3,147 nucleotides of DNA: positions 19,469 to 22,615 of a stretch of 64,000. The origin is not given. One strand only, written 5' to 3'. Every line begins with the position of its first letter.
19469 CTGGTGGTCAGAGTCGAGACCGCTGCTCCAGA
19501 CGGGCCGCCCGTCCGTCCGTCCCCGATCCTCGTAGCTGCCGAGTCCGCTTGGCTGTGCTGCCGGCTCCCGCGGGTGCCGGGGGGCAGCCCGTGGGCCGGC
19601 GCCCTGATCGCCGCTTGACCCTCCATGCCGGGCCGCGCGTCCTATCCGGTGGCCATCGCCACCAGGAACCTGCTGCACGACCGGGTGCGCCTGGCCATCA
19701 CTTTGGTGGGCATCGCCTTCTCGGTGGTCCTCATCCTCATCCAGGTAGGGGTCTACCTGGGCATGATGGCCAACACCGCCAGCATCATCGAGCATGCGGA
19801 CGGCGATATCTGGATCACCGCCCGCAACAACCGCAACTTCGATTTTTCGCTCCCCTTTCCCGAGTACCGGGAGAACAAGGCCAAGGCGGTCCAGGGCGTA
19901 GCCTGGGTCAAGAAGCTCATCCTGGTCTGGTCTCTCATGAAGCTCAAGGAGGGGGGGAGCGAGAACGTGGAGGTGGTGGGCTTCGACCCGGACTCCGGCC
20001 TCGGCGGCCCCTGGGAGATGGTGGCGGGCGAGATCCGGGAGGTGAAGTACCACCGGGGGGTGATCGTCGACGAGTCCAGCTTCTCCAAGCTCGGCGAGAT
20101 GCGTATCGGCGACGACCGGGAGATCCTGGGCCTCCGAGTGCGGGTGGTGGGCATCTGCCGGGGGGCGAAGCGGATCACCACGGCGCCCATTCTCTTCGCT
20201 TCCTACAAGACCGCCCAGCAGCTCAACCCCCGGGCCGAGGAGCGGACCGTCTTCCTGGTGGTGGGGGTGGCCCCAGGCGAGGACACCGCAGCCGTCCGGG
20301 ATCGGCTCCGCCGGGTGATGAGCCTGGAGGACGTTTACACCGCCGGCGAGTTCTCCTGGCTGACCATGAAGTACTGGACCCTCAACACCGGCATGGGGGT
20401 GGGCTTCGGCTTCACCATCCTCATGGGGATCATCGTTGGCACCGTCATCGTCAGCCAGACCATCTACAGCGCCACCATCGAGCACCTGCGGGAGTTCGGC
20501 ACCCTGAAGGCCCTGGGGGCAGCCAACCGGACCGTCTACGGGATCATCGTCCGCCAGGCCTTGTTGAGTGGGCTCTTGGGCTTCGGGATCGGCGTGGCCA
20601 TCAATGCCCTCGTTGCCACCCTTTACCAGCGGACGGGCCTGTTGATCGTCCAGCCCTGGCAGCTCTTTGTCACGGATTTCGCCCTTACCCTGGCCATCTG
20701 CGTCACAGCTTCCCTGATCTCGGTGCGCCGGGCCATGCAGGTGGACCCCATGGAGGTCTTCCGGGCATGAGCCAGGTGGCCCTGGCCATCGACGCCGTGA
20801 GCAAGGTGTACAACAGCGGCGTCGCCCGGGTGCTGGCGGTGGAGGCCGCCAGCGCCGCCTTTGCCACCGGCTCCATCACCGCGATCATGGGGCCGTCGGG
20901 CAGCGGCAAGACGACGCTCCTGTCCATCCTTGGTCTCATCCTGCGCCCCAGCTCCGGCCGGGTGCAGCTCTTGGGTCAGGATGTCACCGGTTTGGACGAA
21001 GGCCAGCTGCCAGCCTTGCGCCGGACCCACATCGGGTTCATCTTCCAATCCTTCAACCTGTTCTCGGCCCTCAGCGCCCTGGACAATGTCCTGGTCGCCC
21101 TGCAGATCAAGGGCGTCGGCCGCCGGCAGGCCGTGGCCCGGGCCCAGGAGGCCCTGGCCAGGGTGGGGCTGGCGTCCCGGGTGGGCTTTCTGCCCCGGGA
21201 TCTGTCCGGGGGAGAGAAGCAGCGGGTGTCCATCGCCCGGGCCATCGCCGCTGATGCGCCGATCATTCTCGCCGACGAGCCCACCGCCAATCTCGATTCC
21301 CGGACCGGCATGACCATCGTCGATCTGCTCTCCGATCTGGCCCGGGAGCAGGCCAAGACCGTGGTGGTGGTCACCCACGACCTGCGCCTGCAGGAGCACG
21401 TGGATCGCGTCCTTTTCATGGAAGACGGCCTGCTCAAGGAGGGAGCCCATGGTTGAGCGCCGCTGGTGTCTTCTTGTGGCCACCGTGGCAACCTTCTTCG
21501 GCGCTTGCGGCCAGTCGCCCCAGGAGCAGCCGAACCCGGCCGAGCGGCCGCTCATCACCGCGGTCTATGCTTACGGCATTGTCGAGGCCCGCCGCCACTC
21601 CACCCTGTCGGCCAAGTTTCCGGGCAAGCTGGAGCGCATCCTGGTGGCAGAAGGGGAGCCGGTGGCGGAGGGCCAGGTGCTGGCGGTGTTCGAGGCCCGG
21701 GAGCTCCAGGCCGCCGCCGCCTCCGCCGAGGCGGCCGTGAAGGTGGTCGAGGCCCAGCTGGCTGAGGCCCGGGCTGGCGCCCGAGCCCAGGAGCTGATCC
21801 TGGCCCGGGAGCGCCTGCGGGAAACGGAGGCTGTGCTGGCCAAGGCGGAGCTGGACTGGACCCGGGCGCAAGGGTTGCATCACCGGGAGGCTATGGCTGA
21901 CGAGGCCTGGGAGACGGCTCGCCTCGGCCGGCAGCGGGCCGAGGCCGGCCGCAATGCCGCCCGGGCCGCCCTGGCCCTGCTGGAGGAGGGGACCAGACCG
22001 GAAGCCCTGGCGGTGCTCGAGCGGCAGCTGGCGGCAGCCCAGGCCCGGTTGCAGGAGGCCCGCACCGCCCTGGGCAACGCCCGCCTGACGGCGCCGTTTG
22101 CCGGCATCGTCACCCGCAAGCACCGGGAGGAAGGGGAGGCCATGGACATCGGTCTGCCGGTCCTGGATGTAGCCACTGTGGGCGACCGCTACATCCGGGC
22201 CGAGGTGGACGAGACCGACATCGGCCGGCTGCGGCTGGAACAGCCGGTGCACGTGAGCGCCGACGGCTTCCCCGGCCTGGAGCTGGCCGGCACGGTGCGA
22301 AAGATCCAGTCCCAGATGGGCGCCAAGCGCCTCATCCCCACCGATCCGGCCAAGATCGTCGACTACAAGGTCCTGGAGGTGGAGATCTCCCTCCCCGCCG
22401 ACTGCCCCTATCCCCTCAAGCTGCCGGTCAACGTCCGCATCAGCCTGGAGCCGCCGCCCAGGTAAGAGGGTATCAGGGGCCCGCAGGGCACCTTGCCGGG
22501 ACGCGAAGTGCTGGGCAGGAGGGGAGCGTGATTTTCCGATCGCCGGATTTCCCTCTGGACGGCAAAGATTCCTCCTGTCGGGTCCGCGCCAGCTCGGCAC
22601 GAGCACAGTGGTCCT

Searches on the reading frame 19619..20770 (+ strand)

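Call 25: search_protein_families(library=ncbifam, proteins=[window:19619-20770:+], max_evalue=1e-10)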
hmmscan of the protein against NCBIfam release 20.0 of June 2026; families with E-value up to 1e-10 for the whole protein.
window:19619-20770:+ (383 aa): 2 families
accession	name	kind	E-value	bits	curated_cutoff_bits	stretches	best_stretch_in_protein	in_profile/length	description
TIGR01185.1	devC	equivalog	9.9e-39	133.4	290.35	1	13-381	3-380/380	ABC transporter permease DevC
TIGR03434.1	ADOP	subfamily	8.1e-12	44.1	622.3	1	174-382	593-801/803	ADOP family duplicated permease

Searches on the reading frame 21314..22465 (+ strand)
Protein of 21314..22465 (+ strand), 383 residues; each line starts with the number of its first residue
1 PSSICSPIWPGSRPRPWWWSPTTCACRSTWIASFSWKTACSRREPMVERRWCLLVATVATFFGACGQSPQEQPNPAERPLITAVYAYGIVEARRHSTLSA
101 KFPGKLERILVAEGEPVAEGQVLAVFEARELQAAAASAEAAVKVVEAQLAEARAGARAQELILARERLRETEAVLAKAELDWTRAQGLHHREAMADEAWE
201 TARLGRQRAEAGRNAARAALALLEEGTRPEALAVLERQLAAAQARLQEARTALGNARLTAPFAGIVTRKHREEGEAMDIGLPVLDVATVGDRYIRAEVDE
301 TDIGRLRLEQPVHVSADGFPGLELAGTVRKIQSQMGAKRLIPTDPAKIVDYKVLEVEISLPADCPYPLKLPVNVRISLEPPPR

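Call 25: search_protein_families(library=ncbifam, proteins=[window:21314-22465:+], max_evalue=1e-10)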
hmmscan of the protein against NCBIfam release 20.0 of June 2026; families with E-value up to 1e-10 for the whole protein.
window:21314-22465:+ (383 aa): 7 families
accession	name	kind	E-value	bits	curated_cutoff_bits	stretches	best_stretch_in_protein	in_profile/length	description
NF002939.0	PRK03598.1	equivalog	7.6e-44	150.2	393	1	84-328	34-277/332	secretion protein HlyD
TIGR02971.1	heterocyst_DevB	subfamily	2.2e-31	109.5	129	1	105-363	26-310/327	ABC exporter membrane fusion protein, DevB family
TIGR01730.1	RND_mfp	subfamily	4.3e-31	108.1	94.9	2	232-337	111-216/322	efflux RND transporter periplasmic adaptor subunit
TIGR00998.1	8a0101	subfamily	6.6e-23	81.2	390.8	1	90-344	38-295/334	EmrA/EmrK family multidrug efflux transporter periplasmic adaptor subunit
NF008606.0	PRK11578.1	equivalog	6.8e-16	58.4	342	0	79-186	45-152/371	macrolide transporter subunit MacA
TIGR01843.1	type_I_hlyD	subfamily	9e-12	44.7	208.65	0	104-190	52-135/422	HlyD family type I secretion periplasmic adaptor subunit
NF007785.0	PRK10476.1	equivalog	2.1e-11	43.2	376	1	99-330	52-283/347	multidrug transporter subunit MdtN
